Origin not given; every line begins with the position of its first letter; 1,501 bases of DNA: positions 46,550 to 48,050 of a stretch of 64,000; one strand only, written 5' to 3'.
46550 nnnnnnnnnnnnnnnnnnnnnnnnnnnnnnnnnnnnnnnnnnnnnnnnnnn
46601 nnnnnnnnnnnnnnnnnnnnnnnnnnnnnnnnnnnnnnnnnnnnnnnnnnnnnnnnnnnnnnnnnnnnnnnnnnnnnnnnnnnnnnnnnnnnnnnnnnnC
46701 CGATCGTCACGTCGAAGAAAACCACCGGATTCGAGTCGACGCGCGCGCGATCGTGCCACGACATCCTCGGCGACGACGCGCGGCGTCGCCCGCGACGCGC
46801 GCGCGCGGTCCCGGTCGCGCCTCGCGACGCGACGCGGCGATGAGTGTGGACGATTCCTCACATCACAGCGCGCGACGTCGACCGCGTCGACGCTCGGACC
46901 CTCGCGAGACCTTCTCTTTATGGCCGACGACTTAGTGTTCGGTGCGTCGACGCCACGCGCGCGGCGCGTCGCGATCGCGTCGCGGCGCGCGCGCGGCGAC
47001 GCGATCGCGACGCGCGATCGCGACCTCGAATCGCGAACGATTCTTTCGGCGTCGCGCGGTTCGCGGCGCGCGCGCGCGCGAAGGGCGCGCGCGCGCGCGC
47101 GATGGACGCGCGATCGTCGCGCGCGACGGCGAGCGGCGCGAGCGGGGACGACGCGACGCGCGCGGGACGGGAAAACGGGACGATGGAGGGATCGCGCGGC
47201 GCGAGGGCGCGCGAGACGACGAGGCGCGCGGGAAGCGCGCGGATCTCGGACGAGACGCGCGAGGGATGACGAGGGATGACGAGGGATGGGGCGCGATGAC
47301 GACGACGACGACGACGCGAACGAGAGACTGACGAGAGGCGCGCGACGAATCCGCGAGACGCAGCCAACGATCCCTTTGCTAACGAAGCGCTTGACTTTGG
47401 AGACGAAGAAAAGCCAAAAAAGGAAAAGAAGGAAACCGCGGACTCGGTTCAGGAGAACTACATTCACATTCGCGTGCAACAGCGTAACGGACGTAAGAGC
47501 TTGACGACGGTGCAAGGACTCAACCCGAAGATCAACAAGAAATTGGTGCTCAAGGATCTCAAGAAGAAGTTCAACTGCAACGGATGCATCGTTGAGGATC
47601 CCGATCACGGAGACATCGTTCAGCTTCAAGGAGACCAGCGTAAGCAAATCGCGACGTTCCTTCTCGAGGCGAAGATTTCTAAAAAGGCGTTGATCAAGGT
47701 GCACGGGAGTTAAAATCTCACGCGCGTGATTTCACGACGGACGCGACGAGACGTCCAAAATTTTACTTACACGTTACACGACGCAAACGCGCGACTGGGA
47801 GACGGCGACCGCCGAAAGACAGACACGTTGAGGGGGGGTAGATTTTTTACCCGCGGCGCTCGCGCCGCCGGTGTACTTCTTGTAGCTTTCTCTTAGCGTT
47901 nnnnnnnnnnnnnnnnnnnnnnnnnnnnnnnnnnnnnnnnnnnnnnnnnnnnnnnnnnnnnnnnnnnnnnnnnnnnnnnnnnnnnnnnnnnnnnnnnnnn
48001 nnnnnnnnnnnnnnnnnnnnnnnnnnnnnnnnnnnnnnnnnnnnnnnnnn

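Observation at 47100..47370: eIF1/SUI1 coding region has no in-frame AUG: an unresolved first exon or unusual intron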

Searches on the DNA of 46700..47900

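Call 16: search_rna_families(source=window, start=46700, end=47900, threshold=evalue, max_evalue=1)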
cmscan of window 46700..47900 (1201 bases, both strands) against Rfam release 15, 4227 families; matches with E-value up to 1: 8.
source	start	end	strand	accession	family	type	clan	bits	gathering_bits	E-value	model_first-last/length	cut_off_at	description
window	46965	47014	+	RF03937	mir-9456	Gene; miRNA;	-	30.8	80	0.001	1-68/68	no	mir-9456 microRNA precursor family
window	46962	47017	+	RF00877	mir-592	Gene; miRNA;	-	28.6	67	0.00094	1-88/88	no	mir-592 microRNA precursor family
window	46967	47012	+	RF03816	MIR6297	Gene; miRNA;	-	26.8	114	0.022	1-107/107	no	MIR6297 microRNA precursor family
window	46962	47017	-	RF00877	mir-592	Gene; miRNA;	-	25.4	67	0.0082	1-88/88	no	mir-592 microRNA precursor family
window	46961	47018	+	RF03976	MIR898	Gene; miRNA;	-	25.1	75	0.012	1-154/154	no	MIR898 microRNA precursor family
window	46967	47012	+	RF03296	MIR8788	Gene; miRNA;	-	24.1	124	0.2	1-138/138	no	MIR8788 microRNA precursor family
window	46979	47038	-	RF01809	symR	Gene; antitoxin;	-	23.2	61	0.099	1-77/77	no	SymR antitoxin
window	47029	47103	+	RF01809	symR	Gene; antitoxin;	-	22.2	61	0.17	1-77/77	no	SymR antitoxin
